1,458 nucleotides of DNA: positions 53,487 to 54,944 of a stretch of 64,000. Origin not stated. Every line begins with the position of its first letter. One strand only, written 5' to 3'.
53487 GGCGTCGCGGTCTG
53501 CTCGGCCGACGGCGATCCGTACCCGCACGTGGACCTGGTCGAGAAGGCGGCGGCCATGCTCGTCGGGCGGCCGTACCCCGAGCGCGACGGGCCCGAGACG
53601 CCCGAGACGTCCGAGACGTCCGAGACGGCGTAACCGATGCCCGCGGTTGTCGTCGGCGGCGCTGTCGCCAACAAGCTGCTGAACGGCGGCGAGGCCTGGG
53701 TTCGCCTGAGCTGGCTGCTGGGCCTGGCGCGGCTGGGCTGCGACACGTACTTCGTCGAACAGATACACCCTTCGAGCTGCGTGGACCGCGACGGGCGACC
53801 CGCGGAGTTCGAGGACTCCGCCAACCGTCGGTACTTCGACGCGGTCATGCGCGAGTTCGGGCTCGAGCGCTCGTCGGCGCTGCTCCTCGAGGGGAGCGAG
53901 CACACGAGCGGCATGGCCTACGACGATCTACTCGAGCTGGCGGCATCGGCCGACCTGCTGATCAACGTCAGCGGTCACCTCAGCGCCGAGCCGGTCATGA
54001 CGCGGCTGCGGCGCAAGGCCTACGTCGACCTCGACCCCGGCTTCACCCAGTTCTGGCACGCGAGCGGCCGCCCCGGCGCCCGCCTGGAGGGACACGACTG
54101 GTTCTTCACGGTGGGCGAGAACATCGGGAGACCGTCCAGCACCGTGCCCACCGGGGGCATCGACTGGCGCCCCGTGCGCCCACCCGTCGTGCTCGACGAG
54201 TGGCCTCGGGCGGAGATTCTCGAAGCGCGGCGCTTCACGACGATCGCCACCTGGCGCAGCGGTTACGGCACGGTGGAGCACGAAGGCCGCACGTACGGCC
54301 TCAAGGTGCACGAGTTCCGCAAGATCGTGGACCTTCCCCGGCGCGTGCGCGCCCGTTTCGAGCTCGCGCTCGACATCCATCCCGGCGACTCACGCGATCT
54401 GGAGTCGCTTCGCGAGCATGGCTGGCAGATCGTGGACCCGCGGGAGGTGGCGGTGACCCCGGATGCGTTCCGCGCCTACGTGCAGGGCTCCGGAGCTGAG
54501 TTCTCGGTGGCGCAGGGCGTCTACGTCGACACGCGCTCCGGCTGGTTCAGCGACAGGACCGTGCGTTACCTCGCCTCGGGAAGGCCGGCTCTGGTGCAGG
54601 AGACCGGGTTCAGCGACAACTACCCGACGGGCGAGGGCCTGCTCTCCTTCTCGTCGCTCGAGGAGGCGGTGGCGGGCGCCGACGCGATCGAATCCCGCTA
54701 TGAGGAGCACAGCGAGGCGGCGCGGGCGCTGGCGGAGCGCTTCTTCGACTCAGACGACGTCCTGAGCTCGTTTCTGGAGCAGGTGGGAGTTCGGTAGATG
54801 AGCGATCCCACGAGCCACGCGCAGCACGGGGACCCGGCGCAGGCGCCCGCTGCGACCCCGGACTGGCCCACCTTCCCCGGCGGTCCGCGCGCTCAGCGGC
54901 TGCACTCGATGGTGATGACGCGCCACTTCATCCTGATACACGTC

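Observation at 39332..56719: Four copies of a ~380-aa GT-B-like family of unassigned function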

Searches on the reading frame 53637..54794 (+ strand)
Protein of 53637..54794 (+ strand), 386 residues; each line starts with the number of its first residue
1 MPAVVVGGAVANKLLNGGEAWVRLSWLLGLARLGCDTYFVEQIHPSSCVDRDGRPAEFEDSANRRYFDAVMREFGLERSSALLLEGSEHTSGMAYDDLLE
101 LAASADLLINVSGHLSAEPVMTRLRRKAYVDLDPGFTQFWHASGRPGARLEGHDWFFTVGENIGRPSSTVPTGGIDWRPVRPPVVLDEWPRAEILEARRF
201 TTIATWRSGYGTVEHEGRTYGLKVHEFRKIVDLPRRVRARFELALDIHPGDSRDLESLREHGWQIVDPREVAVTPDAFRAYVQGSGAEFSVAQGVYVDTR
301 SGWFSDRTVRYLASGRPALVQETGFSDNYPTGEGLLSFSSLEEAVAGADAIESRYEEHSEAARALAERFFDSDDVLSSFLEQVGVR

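Call 8: search_protein_families(library=pfam, proteins=[window:53637-54794:+], max_evalue=1)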
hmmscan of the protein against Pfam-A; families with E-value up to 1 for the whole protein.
window:53637-54794:+ (386 aa): 1 family
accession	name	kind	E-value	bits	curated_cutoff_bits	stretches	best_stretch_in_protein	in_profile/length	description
PF13524.12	Glyco_trans_1_2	-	0.0006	20.2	25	1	273-368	35-124/144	Glycosyl transferase-like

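Call 9: search_protein_families(library=ncbifam, proteins=[window:53637-54794:+], max_evalue=1)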
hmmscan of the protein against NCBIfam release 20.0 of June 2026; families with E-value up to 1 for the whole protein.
window:53637-54794:+ (386 aa): 0 families

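Call 14: find_homologous_proteins(query=window:53637-54794:+)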
Query window:53637-54794:+ (386 aa): 7714 proteins with E <= 0.001 among 8000 candidates; the best 120 are listed.
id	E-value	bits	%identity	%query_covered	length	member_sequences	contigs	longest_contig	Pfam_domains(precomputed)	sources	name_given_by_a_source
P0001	7.0e-259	876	100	100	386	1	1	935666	-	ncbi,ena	-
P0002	9.4e-179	613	70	100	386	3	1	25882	-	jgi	jgi:hypothetical protein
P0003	6.1e-178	610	69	100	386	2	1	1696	-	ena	-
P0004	6.3e-177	607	70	100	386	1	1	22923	-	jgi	jgi:hypothetical protein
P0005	5.8e-176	603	69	100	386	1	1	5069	-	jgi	jgi:hypothetical protein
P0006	1.9e-175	602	68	99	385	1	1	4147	-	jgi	jgi:hypothetical protein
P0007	1.1e-173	596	68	99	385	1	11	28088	-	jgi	jgi:hypothetical protein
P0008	2.9e-173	595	68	99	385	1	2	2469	-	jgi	jgi:hypothetical protein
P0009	3.8e-173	594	69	99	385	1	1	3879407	-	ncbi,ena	-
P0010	1.3e-170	586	65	100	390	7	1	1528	-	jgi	jgi:hypothetical protein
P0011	9.7e-170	583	65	100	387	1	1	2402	-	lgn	-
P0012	3.5e-169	581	65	100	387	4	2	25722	-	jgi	jgi:hypothetical protein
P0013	4.3e-169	581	65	100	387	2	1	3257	-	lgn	-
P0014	8.0e-169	580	67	99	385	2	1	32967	PF13524.13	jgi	jgi:hypothetical protein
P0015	1.5e-168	579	65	100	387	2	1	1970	-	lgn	-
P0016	1.7e-168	579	63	100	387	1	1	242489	-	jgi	jgi:hypothetical protein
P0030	2.9e-165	568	64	99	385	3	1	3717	PF13524.13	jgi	jgi:hypothetical protein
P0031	3.0e-165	568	63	100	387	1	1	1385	-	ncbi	-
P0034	6.1e-165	567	65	100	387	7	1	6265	-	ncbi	-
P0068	8.3e-162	557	62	99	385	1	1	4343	PF13524.13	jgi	jgi:hypothetical protein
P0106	1.1e-159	550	60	100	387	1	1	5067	-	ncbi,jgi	jgi:hypothetical protein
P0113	2.1e-159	549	63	100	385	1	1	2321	-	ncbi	-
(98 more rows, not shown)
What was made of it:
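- On Pfam PF13524 Glyco_trans_1_2 (CgeB-like): 3 of the 120 close homologues carry a precomputed PF13524 label (call 14).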

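Call 21: find_encoding_contigs(protein=P0001, flank=10000, max_places=3)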
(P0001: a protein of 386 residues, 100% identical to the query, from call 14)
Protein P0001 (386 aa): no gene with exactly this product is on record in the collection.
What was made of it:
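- Tried and rejected: find_encoding_contigs for the window's own protein P0001 returned nothing on record (call 21).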

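Call 22: find_encoding_contigs(protein=P0009, flank=10000, max_places=3)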
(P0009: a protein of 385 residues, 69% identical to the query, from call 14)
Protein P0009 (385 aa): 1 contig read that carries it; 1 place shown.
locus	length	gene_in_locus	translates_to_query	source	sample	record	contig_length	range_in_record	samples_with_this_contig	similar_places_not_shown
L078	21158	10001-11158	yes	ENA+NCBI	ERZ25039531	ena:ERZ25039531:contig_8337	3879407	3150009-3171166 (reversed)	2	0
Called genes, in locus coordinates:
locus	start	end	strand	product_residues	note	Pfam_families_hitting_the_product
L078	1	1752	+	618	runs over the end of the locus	PF00535:Glycos_transf_2 (weak), PF13641:Glyco_tranf_2_3, PF02709:Glyco_transf_7C (weak)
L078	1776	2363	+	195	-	-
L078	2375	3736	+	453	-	PF00685:Sulfotransfer_1, PF13469:Sulfotransfer_3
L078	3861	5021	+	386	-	-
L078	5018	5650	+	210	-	PF08241:Methyltransf_11 (weak), PF13649:Methyltransf_25 (faint)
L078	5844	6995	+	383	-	PF00685:Sulfotransfer_1 (faint), PF13469:Sulfotransfer_3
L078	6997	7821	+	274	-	PF01697:Glyco_transf_92, PF00535:Glycos_transf_2 (weak)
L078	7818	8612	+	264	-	PF01697:Glyco_transf_92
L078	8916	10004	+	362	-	PF01697:Glyco_transf_92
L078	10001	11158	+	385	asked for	-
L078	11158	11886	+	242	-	-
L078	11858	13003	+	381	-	-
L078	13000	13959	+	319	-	PF01636:APH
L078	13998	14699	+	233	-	PF04794:YdjC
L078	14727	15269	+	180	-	PF01583:APS_kinase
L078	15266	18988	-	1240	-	-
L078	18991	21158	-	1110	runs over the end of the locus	PF00353:HemolysinCabind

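Call 23: find_encoding_contigs(protein=P0016, flank=10000, max_places=3)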
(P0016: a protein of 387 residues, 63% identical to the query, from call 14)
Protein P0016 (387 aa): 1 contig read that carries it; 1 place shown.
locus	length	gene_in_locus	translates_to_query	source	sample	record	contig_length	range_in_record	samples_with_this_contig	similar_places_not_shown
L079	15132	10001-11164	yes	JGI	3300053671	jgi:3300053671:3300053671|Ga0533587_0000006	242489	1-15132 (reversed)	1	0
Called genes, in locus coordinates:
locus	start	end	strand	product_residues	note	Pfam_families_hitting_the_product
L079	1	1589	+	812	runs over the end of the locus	PF00664:ABC_membrane, PF00005:ABC_tran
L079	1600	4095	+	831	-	PF00535:Glycos_transf_2, PF13641:Glyco_tranf_2_3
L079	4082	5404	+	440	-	PF13439:Glyco_transf_4, PF13579:Glyco_trans_4_4 (weak), PF20706:GT4-conflict, PF00534:Glycos_transf_1, PF13692:Glyco_trans_1_4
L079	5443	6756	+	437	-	PF13469:Sulfotransfer_3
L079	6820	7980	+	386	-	-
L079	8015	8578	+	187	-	PF08241:Methyltransf_11 (faint)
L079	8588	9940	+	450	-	PF00685:Sulfotransfer_1 (weak), PF13469:Sulfotransfer_3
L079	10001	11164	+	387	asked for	-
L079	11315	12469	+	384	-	-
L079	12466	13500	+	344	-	PF01636:APH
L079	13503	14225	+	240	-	PF04794:YdjC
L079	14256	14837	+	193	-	PF01583:APS_kinase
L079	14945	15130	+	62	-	?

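Call 24: predict_structure(alignment_id=A2)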
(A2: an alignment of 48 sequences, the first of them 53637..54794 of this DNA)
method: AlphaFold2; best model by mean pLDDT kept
length: 386 residues; sequences in the alignment: 48
mean_pLDDT: 94.6   pTM: 0.93
mean pLDDT of the five models: 94.6, 94.2, 93.9, 93.3, 92.9
residues with pLDDT >= 90: 329; 70-90: 50; 50-70: 7; < 50: 0
segments of 3 or more residues with pLDDT < 50: none
pLDDT, mean of each block of 10 residues (from residue 1): 97 96 98 98 97 96 98 97 97 98 98 94 97 89 80 96 95 94 97 91 81 80 85 96 92 93 95 97 97 93 97 98 97 98 98 97 98 98 93
secondary structure, 60 per line:
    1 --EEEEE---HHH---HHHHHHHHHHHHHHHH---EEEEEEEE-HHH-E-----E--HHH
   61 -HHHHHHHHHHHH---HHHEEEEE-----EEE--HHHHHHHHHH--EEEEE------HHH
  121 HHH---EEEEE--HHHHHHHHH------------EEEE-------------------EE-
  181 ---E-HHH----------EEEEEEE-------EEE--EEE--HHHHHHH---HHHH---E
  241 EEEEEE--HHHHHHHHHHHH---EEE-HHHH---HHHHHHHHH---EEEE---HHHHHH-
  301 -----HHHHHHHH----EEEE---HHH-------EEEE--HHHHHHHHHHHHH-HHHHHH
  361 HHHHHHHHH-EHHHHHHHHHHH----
elements in order: E3-7 H17-32 E36-43 H62-73 E80-84 E90-92 H95-104 E107-111 H118-123 E127-131 H134-142 E155-158 E199-205 E213-215 E218-220 H223-229 H233-236 E240-246 H249-260 E264-266 H268-271 H275-283 E287-290 H294-299 H306-313 E318-321 E335-338 H341-353 H355-369 H372-382
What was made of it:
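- On GT-B fold superfamily: The AF2 secondary-structure order (call 24) shows this layout.
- Fold: the AF2 model has pLDDT 94.6 and pTM 0.93, with two Rossmann-like domains and a C-terminal helix (call 24).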

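Call 27: fold_search(model_id=the predicted structure, library=pdb)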
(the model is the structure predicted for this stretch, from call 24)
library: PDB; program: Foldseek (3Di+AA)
matches with E <= 10: 1437; with E <= 0.001: 262
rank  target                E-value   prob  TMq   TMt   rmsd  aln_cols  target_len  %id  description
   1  8x3q_D                6.7e-11  1.00  0.51  0.56   8.1       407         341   12  tll1591 with alpha-glucan 4sugar (released 2024-10-16)
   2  7fga_B                5.0e-10  1.00  0.58  0.64   7.0       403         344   11  Alpha-1,2-glucosyltransferase_UDP_sucrose_tll1591 (released 2022-06-01)
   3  8x3q_A                6.3e-10  1.00  0.50  0.56   7.7       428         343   11  tll1591 with alpha-glucan 4sugar (released 2024-10-16)
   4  7fg9_A                6.7e-10  1.00  0.49  0.55   8.7       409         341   12  Alpha-1,2-glucosyltransferase_UDP_tll1591 (released 2022-06-01)
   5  6n1x                  8.0e-10  1.00  0.62  0.63   6.3       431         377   10  BshA from Staphylococcus aureus complexed with UDP and N-acetylglucosamine (released 2019-08-21)
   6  3mbo_A                8.5e-10  1.00  0.57  0.59   7.1       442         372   12  Crystal Structure of the Glycosyltransferase BaBshA bound with UDP and L-malate (released 2010-09-29)
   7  3mbo_F                9.1e-10  1.00  0.53  0.55   8.8       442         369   12  Crystal Structure of the Glycosyltransferase BaBshA bound with UDP and L-malate (released 2010-09-29)
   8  6kih_A                1.5e-09  1.00  0.54  0.53   8.4       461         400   10  Sucrose-phosphate synthase (tll1590) from Thermosynechococcus elongatus (released 2020-05-27)
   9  2jjm_A                2.0e-09  1.00  0.61  0.65   6.5       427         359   11  Crystal Structure of a family GT4 glycosyltransferase from Bacillus anthracis ORF BA1558. (released 2008-08-05)
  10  6d9t                  2.3e-09  1.00  0.60  0.62   7.0       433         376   12  BshA from Staphylococcus aureus complexed with UDP (released 2019-05-08)
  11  3mbo_E                4.5e-09  1.00  0.62  0.64   6.3       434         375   12  Crystal Structure of the Glycosyltransferase BaBshA bound with UDP and L-malate (released 2010-09-29)
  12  5zer_A                4.5e-09  1.00  0.53  0.57   8.6       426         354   10  UDP Glucose alpha tetrahydrobiopterin glycosyltransferase from Synechococcus species PCC 7942 - BH2 complex form (released 2019-03-06)
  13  7qsg_A                5.7e-09  1.00  0.59  0.60   6.5       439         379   11  Methylmannose polysaccharide mannosyltransferase from M. hassiacum (released 2023-01-25)
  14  3mbo_D                7.6e-09  1.00  0.54  0.56   7.6       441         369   11  Crystal Structure of the Glycosyltransferase BaBshA bound with UDP and L-malate (released 2010-09-29)
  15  3mbo_C                1.0e-08  1.00  0.58  0.59   7.5       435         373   11  Crystal Structure of the Glycosyltransferase BaBshA bound with UDP and L-malate (released 2010-09-29)
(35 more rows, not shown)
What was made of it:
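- On GT-B fold superfamily: Foldseek gives 262 PDB hits at E<=1e-3, and all 50 listed hits are GT-B enzymes (call 27).
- The top-ranked hits (E 7e-11 to about 1e-8) are retaining GT-B enzymes, mostly GT4 (tll1591, BshA, PimA, ManT, HepE, MshA, TreT); inverting GT1 enzymes appear lower in the list (call 27). The closest structures all bind UDP or GDP sugars (call 27).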

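Call 56: search_protein_representatives(alignment_id=A2)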
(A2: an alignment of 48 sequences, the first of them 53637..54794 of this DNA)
Query: 48 sequences, 387 profile positions. Proteins with E-value up to 0.001 (for the whole library): 4936; up to 1e-10: 3224; up to 1e-30: 1275. The best 150 are listed.
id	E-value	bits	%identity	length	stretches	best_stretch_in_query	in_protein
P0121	7.3e-296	996.2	-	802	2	3-384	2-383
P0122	4.1e-167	572.4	-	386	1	4-385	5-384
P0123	1.9e-155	533.9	-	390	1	3-385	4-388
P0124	4.1e-150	516.4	-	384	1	4-384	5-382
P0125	1.8e-147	507.7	-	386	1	1-385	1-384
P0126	2.6e-145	500.6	-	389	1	1-382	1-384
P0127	1.3e-143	495.0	-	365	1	2-385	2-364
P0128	2.3e-138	477.7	-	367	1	4-384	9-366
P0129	7.5e-138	476.0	-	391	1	1-384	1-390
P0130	8.1e-135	466.0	-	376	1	1-385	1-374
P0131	3.9e-134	463.8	-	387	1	3-385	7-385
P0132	5.5e-134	463.3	-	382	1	1-385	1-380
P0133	4.0e-133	460.5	-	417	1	4-383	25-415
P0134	7.7e-132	456.2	-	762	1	1-383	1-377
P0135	1.1e-131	455.7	-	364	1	4-383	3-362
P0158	1.2e-117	409.6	-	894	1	1-381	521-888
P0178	6.4e-110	384.1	-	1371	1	3-385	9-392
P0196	3.6e-106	371.7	-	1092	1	4-385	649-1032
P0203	1.1e-103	363.6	-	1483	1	15-385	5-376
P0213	7.9e-102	357.4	-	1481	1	6-385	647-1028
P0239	1.2e-98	347.0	-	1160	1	4-384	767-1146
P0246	3.6e-97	342.1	-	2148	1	3-385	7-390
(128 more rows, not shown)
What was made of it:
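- Family size: 4936 clusters at 50% identity with E<=1e-3 (call 56).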
